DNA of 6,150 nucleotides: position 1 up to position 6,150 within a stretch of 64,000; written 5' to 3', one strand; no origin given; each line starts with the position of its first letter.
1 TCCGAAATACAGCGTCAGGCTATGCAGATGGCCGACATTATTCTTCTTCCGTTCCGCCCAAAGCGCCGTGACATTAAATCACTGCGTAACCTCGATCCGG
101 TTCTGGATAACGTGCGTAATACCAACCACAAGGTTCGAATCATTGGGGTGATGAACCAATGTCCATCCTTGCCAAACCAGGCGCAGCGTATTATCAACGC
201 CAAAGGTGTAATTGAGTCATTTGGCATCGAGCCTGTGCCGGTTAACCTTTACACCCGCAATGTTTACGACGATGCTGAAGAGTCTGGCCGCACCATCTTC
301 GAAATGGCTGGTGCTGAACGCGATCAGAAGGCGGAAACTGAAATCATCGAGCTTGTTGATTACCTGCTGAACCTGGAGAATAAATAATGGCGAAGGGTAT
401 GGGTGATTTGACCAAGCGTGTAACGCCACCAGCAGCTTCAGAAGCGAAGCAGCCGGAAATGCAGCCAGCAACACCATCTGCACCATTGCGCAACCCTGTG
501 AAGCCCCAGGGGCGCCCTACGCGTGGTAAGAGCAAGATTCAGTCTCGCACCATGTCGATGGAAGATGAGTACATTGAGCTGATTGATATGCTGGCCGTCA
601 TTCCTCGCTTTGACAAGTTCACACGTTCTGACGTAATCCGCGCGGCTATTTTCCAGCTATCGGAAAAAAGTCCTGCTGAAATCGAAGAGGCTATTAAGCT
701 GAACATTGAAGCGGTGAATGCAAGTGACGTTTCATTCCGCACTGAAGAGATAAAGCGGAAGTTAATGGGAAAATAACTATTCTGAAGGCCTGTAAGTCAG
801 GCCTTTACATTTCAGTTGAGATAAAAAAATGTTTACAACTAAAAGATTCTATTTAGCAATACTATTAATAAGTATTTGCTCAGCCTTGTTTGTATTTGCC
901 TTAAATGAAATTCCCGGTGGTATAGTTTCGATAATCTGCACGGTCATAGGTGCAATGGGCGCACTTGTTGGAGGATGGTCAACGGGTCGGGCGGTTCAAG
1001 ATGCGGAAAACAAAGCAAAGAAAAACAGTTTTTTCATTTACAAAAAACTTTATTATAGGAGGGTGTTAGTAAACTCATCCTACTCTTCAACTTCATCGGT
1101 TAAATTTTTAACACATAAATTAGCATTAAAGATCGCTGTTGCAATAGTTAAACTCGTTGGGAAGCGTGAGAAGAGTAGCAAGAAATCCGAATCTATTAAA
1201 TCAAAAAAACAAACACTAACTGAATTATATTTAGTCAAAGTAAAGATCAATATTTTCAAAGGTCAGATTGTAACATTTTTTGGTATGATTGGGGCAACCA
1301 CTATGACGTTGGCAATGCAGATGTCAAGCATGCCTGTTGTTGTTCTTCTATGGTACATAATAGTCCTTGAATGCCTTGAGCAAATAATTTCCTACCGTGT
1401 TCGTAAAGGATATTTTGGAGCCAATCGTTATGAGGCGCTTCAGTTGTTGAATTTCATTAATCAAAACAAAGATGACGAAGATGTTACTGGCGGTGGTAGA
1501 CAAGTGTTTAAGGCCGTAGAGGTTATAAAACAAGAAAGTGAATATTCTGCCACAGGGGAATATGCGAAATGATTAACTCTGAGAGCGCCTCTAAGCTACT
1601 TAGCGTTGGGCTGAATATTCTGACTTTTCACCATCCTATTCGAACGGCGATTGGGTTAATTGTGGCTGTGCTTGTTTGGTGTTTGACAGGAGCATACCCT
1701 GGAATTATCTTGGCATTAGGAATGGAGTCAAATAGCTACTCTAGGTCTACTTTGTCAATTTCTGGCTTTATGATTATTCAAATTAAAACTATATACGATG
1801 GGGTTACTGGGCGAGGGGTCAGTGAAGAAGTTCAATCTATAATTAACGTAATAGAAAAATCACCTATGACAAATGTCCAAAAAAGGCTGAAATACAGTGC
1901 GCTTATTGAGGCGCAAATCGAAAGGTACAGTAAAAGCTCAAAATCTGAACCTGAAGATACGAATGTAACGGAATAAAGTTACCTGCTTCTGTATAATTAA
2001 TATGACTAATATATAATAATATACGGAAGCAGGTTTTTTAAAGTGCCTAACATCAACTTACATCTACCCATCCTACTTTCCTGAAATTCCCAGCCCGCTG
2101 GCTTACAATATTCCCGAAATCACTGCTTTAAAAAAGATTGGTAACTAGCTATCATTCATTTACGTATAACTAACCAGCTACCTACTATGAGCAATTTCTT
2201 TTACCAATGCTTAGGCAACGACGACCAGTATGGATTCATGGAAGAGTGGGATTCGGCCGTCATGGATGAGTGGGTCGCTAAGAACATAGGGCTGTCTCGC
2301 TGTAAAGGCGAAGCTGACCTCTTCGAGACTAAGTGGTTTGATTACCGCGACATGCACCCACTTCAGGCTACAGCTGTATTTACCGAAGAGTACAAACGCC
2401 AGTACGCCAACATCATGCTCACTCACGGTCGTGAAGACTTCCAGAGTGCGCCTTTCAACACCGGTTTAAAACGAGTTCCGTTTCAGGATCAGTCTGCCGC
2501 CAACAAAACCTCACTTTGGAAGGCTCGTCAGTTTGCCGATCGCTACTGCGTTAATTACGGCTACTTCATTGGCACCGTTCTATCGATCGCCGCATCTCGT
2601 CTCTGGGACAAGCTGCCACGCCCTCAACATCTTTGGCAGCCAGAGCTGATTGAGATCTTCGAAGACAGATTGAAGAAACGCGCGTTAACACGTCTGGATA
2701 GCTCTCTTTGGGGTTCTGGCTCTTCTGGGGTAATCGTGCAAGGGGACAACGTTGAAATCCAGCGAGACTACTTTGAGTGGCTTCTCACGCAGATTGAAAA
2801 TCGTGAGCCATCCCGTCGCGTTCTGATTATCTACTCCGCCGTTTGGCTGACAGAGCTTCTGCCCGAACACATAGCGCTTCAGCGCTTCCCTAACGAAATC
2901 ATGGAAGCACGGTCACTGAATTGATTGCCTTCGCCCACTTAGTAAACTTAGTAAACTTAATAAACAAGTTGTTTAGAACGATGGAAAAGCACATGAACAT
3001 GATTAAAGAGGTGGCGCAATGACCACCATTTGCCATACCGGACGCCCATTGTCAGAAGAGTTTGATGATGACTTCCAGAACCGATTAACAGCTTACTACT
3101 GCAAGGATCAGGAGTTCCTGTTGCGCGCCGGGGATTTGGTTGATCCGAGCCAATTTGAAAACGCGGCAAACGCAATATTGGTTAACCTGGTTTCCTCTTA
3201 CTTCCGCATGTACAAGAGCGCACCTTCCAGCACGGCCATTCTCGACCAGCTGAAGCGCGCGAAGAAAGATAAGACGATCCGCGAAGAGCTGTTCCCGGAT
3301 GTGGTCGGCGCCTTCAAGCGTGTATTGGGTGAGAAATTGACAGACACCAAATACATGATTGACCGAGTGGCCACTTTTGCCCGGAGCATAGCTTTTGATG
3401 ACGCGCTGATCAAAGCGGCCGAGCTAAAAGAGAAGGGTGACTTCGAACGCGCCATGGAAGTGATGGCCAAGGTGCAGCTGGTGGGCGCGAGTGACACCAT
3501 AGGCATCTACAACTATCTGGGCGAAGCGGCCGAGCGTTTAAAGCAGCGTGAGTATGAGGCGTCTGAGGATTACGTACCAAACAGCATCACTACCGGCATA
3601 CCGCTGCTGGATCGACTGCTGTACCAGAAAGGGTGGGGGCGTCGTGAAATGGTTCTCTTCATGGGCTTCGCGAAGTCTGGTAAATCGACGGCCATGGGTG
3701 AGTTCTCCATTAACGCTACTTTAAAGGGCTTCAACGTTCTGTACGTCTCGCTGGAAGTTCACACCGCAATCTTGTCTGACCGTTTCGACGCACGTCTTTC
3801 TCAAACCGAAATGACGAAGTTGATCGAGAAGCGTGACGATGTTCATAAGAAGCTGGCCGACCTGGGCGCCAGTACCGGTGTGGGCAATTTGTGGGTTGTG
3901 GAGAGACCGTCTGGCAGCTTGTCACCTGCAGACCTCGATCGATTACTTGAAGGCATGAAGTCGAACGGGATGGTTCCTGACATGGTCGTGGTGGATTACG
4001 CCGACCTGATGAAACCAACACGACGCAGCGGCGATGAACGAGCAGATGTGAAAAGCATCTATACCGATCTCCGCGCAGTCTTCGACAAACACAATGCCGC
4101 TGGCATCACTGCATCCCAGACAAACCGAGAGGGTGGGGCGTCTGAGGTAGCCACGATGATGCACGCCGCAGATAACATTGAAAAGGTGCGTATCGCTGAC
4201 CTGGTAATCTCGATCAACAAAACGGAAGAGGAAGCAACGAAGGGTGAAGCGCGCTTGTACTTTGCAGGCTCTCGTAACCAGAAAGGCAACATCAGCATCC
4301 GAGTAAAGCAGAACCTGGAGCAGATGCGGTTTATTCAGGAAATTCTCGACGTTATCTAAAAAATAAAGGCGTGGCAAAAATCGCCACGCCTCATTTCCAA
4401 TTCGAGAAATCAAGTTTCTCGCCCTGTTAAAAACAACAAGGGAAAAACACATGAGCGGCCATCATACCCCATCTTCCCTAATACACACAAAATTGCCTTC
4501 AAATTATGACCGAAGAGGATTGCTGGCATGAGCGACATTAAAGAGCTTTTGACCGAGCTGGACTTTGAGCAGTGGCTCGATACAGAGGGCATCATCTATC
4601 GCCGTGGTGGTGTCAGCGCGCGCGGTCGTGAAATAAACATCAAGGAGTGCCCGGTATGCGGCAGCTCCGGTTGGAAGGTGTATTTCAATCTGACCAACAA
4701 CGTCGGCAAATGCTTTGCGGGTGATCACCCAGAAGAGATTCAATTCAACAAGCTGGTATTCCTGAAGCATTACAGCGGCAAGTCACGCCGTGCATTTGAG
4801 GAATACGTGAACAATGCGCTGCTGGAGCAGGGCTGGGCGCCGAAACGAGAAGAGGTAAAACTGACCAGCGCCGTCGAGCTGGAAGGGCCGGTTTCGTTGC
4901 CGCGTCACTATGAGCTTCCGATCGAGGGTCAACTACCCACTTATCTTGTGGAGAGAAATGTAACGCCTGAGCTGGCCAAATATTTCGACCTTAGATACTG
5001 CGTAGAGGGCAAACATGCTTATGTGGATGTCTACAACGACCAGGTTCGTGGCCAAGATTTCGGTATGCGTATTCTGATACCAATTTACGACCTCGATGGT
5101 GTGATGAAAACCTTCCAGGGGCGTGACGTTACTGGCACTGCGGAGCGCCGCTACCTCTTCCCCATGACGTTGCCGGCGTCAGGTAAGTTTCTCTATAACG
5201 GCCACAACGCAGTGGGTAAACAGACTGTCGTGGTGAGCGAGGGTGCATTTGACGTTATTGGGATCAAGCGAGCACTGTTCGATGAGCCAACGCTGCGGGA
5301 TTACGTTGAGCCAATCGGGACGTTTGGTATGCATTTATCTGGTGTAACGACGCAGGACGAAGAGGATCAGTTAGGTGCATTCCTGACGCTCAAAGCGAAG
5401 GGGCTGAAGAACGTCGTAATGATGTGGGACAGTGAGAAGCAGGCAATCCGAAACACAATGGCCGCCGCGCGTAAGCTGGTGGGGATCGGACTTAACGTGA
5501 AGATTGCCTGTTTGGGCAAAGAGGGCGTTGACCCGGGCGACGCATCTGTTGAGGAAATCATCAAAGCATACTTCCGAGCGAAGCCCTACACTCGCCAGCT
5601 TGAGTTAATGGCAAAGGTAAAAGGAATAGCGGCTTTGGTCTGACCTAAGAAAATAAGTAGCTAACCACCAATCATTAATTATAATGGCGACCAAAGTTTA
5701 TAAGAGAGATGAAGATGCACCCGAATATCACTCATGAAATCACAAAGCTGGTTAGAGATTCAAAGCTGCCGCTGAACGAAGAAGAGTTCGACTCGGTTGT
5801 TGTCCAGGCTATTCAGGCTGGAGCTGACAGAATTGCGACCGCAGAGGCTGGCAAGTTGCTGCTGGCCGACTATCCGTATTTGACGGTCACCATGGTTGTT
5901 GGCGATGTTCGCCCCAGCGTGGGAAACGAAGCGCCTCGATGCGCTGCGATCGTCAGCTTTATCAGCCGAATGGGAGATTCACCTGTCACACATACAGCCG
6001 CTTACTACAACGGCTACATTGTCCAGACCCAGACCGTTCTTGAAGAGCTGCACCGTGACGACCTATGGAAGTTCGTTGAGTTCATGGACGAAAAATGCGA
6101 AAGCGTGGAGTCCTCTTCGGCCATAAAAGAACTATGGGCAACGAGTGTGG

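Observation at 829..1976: AT-rich two-gene insertion encoding membrane proteins next to the partition locus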

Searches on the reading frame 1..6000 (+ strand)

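Call 16: search_protein_families(library=phrogs, proteins=[L001:3823-4692:+, L001:4692-5093:+, L003:2866-3507:+, L003:3500-3907:+, L002:3812-4399:-], max_evalue=0.1)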
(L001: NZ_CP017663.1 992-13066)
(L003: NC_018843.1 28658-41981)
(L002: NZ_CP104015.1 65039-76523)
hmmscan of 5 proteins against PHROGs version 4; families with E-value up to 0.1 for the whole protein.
L001:3823-4692:+ (290 aa): 2 families
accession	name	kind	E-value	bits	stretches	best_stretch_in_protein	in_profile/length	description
phrog_22270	-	unknown function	1.2e-22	81.7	1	155-271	121-236/255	-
phrog_36349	-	unknown function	0.011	16.7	1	8-33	4-29/58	-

L001:4692-5093:+ (134 aa): 1 family
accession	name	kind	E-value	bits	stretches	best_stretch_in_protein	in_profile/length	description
phrog_17322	-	unknown function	1.4e-17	64.9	1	1-128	2-130/136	-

L003:2866-3507:+ (214 aa): 1 family
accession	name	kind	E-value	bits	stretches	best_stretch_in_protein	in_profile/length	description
phrog_22270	-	unknown function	3.6e-30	106.3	1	59-209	97-251/255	-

L003:3500-3907:+ (136 aa): 3 families
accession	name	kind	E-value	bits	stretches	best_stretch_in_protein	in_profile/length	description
phrog_17322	-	unknown function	4.7e-67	225.1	1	1-136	1-136/136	-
phrog_33155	-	DNA, RNA and nucleotide metabolism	0.059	14.5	1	50-128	7-80/164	HNH endonuclease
phrog_5763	-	unknown function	0.081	13.1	1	68-133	71-145/283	-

L002:3812-4399:- (195 aa): 0 families

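Call 17: search_protein_families(library=padloc, proteins=[L001:3823-4692:+, L001:4692-5093:+, L003:2866-3507:+, L003:3500-3907:+, L002:3812-4399:-, L003:4020-4775:+], max_evalue=1)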
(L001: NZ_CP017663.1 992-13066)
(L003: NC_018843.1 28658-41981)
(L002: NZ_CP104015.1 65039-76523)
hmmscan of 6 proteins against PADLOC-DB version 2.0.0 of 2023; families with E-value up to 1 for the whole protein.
L001:3823-4692:+ (290 aa): 0 families

L001:4692-5093:+ (134 aa): 0 families

L003:2866-3507:+ (214 aa): 0 families

L003:3500-3907:+ (136 aa): 0 families

L002:3812-4399:- (195 aa): 0 families

L003:4020-4775:+ (252 aa): 4 families
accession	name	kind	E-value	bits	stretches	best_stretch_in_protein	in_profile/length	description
PDLC04990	PDC-S31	-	2.1e-33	114.2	1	2-240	9-255/259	-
PDLC04994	PDC-S31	-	5.8e-30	102.6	1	1-225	18-252/273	-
PDLC04991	PDC-S31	-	1.3e-20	72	1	95-240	63-199/208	-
PDLC04992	PDC-S31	-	2.1e-07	28.9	1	91-185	51-157/220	-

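Call 18: search_protein_families(library=ncbifam, proteins=[L001:3823-4692:+, L001:4692-5093:+, L003:2866-3507:+, L003:3500-3907:+, L002:3812-4399:-], max_evalue=1)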
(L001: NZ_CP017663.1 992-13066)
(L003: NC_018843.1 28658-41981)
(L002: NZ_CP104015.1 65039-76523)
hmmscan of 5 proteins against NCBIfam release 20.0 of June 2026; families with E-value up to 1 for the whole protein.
L001:3823-4692:+ (290 aa): 1 family
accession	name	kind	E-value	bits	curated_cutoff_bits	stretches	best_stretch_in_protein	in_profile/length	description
NF011692.0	PRK15112.1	equivalog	0.019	14.5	452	1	222-268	8-54/269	putrescine export ABC transporter ATP-binding protein SapF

L001:4692-5093:+ (134 aa): 0 families

L003:2866-3507:+ (214 aa): 0 families

L003:3500-3907:+ (136 aa): 0 families

L002:3812-4399:- (195 aa): 1 family
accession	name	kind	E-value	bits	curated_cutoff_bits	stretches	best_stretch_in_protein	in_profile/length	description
NF011948.0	PRK15419.1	equivalog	0.07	12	955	1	109-157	273-321/502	sodium/proline symporter PutP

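Call 47: search_protein_families(library=pfam, proteins=[L002:3812-4399:-], max_evalue=0.01)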
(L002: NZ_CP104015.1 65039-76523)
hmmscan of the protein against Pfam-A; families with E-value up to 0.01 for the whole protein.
L002:3812-4399:- (195 aa): 0 families

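Call 101: search_dna_similar(query=L003:2866-3507:+, collection=plasmids, mode=protein, max_evalue=0.001, max_rows=12, rows=spread)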
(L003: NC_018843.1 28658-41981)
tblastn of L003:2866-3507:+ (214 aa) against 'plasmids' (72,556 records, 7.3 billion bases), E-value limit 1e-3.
Records with a match: 74; places in all: 74; records where one place covers at least 80% of the query: 17.
Best place of each record, by identity: 95-99% 5; 90-95% 5; 60-80% 7; <60% 57.
By first word of the organism name: Klebsiella 51; Escherichia 7; Enterobacter 6; Citrobacter 4; Cronobacter 4; Salmonella 2.
By predicted mobility (MOB-suite, as given by PLSDB): non-mobilizable 74.
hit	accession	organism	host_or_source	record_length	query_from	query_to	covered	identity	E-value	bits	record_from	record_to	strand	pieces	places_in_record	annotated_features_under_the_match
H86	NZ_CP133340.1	Enterobacter hormaechei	hospital sample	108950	1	214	100%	98.6%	4e-125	396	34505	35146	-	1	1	hypothetical protein (x2)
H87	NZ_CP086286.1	Klebsiella pneumoniae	Homo sapiens,feces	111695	1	214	100%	94.4%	7e-119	378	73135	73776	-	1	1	hypothetical protein (x2)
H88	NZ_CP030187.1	Salmonella enterica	-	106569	1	214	100%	73.4%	5e-92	301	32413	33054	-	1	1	hypothetical protein (x2)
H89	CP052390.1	Klebsiella pneumoniae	Homo sapiens,blood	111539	93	213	57%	42.6%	1e-22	102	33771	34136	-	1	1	hypothetical protein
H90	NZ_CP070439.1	Klebsiella pneumoniae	Homo sapiens,blood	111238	93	213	57%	42.6%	1e-22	102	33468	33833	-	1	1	hypothetical protein (x2)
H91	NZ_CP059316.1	Klebsiella pneumoniae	Homo sapiens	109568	93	213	57%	42.6%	1e-22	102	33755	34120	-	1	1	hypothetical protein (x2)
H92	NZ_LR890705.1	Klebsiella pneumoniae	Homo sapiens,wound swab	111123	93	213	57%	42.6%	1e-22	102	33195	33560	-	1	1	hypothetical protein (x2)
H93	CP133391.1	Klebsiella pneumoniae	Homo sapiens,Urinary bladder,urine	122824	93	213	57%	42.6%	2e-22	101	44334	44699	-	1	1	hypothetical protein (x2)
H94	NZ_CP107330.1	Klebsiella pneumoniae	Homo sapiens,sputum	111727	93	213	57%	42.6%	2e-22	101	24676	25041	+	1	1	hypothetical protein (x2)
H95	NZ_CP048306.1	Escherichia coli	cell culture,environment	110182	83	195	53%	44.3%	2e-20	96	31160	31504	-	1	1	hypothetical protein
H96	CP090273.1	Escherichia coli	Homo sapiens,anal swab specimens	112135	53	194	66%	32.2%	3e-11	69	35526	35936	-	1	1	hypothetical protein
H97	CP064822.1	Klebsiella pneumoniae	Homo sapiens,sputum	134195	113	194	38%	45.8%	1e-14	79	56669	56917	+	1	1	hypothetical protein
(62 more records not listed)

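Call 102: get_annotated_region(hit=H95, flank=3500)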
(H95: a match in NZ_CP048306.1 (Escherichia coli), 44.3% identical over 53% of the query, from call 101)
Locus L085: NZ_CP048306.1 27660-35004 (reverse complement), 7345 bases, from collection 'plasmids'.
description: Escherichia coli strain 9 plasmid p009_B, complete sequence
organism: Escherichia coli (NCBI taxid 562)
taxonomy: Bacteria; Pseudomonadota; Gammaproteobacteria; Enterobacterales; Enterobacteriaceae; Escherichia; Escherichia coli
host: -; source: cell culture,environment; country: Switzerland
typing (MOB-suite, as given by PLSDB): non-mobilizable; replicon rep_cluster_488
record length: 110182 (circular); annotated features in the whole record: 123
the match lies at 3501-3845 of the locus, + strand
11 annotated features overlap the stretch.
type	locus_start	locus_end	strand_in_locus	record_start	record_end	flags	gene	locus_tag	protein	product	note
CDS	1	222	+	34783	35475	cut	-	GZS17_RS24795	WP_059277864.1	hypothetical protein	-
CDS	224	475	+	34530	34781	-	-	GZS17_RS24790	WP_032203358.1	hypothetical protein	-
CDS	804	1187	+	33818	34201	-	-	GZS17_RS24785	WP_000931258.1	hypothetical protein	-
CDS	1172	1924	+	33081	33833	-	-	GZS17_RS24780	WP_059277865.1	hypothetical protein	-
CDS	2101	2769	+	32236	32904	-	-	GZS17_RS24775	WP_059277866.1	AAA family ATPase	-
CDS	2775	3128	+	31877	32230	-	-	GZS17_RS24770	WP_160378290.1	hypothetical protein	-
CDS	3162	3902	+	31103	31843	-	-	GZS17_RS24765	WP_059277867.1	hypothetical protein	-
CDS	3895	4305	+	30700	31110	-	-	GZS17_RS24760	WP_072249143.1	hypothetical protein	-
CDS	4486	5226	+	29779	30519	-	-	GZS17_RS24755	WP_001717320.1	hypothetical protein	-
CDS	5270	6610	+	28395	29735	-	-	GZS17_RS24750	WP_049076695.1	DnaB-like helicase C-terminal domain-containing protein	GO:0006260 - DNA replication [Evidence IEA]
CDS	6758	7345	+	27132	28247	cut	-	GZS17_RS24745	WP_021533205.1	hypothetical protein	-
